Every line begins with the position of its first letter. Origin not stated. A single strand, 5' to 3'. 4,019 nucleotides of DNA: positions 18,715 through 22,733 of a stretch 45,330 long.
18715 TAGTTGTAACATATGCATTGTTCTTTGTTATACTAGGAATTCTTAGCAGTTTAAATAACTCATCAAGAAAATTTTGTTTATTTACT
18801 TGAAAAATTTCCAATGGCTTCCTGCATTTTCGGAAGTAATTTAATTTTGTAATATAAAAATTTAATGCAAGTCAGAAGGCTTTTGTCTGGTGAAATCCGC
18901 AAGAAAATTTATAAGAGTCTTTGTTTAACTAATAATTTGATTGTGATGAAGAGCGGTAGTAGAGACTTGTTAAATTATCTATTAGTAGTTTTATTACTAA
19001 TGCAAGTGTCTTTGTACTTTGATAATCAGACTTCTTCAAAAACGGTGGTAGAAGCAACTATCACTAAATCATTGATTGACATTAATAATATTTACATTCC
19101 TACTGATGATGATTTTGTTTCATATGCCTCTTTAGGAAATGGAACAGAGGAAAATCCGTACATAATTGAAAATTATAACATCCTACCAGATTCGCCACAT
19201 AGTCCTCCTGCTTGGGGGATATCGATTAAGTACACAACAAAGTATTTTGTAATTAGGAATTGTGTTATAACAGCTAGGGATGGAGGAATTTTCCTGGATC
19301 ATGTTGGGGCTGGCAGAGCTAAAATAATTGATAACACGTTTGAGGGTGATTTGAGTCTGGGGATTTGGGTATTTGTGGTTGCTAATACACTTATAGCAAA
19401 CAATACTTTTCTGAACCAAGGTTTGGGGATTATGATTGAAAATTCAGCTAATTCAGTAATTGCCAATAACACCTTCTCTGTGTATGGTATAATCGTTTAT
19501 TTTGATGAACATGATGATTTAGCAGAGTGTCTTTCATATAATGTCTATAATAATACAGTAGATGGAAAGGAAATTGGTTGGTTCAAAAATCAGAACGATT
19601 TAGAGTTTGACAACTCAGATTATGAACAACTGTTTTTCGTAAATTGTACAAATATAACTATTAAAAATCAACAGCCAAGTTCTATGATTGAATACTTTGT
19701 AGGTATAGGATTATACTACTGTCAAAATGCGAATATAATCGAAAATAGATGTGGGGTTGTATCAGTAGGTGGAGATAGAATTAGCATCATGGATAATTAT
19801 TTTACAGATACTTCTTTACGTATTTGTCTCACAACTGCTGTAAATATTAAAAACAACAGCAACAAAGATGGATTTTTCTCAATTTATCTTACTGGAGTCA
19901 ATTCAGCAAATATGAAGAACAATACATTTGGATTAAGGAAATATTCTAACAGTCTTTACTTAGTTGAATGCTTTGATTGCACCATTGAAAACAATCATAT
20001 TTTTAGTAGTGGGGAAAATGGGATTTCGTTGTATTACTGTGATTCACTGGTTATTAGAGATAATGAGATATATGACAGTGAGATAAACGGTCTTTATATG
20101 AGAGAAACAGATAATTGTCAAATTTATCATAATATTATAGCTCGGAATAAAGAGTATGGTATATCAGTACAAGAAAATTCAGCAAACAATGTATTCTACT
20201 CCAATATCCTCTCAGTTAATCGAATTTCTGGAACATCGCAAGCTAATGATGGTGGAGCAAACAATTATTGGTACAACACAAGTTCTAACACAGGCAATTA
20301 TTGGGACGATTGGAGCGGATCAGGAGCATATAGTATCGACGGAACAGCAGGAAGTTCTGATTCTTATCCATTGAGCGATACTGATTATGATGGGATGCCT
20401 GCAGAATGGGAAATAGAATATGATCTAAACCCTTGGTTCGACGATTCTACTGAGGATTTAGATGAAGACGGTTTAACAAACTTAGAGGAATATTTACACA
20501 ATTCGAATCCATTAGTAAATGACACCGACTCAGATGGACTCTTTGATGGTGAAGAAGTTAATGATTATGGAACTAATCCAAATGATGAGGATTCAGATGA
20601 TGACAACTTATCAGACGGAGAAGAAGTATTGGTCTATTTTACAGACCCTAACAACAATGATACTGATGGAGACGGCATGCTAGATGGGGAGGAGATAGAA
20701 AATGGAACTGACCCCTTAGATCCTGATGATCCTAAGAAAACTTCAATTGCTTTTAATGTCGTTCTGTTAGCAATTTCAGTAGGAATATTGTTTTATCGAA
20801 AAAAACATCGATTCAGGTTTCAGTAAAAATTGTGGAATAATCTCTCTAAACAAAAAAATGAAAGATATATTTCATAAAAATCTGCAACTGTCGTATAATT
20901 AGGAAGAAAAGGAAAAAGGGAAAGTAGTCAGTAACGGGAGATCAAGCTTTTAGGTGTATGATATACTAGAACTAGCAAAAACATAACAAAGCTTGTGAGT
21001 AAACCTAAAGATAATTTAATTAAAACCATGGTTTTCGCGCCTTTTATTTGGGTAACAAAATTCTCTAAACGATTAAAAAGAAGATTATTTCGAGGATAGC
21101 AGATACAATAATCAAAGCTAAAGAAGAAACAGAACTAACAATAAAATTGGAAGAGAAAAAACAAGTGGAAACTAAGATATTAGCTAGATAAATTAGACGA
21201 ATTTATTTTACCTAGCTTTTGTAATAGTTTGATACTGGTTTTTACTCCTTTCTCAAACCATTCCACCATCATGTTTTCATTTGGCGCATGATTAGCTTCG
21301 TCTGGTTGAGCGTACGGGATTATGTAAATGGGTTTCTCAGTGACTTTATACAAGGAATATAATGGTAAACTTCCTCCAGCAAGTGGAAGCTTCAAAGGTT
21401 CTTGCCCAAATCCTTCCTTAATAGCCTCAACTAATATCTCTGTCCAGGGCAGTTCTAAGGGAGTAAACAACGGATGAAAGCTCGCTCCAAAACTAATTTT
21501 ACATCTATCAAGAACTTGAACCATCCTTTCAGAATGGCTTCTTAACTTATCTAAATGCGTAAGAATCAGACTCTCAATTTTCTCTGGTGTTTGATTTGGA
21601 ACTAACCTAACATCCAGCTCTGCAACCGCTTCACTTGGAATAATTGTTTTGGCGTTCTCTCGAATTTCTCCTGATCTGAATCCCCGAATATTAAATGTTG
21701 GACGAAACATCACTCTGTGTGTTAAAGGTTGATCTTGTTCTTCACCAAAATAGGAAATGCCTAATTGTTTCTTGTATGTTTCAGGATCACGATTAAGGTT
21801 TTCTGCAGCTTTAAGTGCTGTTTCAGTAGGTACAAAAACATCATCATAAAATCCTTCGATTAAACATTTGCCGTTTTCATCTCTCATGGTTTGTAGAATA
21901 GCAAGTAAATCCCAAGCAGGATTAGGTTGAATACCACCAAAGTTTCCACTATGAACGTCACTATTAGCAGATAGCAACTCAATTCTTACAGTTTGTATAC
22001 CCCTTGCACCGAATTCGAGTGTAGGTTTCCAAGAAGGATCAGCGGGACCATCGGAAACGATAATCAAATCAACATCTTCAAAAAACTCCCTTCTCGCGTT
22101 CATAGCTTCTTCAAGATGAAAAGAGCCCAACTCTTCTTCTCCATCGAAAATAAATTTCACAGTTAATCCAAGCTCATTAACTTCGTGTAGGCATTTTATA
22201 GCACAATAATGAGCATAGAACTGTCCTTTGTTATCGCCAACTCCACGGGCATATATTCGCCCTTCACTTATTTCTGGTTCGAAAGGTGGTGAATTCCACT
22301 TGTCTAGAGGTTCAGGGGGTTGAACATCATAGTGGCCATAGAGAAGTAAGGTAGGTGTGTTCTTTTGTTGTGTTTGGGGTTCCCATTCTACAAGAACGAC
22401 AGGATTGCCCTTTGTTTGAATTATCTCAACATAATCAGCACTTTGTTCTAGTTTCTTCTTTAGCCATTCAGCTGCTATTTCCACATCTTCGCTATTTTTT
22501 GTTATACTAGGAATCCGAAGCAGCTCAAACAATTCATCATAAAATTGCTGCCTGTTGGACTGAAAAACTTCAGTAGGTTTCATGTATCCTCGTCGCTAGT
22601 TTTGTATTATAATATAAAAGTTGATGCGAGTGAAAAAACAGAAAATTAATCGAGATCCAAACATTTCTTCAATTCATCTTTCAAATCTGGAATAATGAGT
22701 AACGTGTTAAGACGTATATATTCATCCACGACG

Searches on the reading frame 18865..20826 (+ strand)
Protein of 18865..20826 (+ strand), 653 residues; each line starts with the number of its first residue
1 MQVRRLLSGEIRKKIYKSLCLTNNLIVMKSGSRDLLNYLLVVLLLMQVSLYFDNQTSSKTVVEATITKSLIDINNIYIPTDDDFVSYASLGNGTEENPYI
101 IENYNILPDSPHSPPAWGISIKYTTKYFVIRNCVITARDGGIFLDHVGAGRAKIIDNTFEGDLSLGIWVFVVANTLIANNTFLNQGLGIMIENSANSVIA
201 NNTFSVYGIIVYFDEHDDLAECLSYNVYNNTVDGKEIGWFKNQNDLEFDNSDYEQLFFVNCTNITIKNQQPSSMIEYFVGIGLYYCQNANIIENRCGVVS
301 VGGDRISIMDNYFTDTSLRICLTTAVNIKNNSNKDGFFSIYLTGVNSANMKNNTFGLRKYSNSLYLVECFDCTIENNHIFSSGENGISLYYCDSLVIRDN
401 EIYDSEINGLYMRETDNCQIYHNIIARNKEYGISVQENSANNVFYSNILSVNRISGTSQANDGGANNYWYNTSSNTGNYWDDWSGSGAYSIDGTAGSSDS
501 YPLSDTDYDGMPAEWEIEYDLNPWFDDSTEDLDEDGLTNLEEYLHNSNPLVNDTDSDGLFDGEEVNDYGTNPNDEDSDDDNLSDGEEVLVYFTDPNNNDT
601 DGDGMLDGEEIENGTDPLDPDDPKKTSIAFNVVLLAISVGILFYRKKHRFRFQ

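Call 12: search_protein_families(library=pfam, proteins=[window:18865-20826:+])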
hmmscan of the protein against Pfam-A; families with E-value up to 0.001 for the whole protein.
window:18865-20826:+ (653 aa): 3 families
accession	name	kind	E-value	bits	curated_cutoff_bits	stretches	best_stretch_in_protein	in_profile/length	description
PF05048.19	NosD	-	1.8e-26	93.4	23.6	2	308-485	29-212/212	Periplasmic copper-binding protein (NosD)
PF13229.12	Beta_helix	-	2.6e-20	73.1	25.9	2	325-468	10-152/158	Right handed beta helix region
PF18884.5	TSP3_bac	-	2.8e-13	49.8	25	2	599-620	1-22/22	Bacterial TSP3 repeat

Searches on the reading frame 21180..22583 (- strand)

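Call 12: search_protein_families(library=pfam, proteins=[window:21180-22583:-])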
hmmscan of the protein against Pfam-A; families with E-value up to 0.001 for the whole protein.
window:21180-22583:- (467 aa): 2 families
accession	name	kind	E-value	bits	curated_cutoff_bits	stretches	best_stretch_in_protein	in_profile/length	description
PF01546.33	Peptidase_M20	-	4.9e-25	89.1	24.6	1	80-455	1-205/206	Peptidase family M20/M25/M40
PF07687.19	M20_dimer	-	9.9e-15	54.8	21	1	192-347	2-102/107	Peptidase dimerisation domain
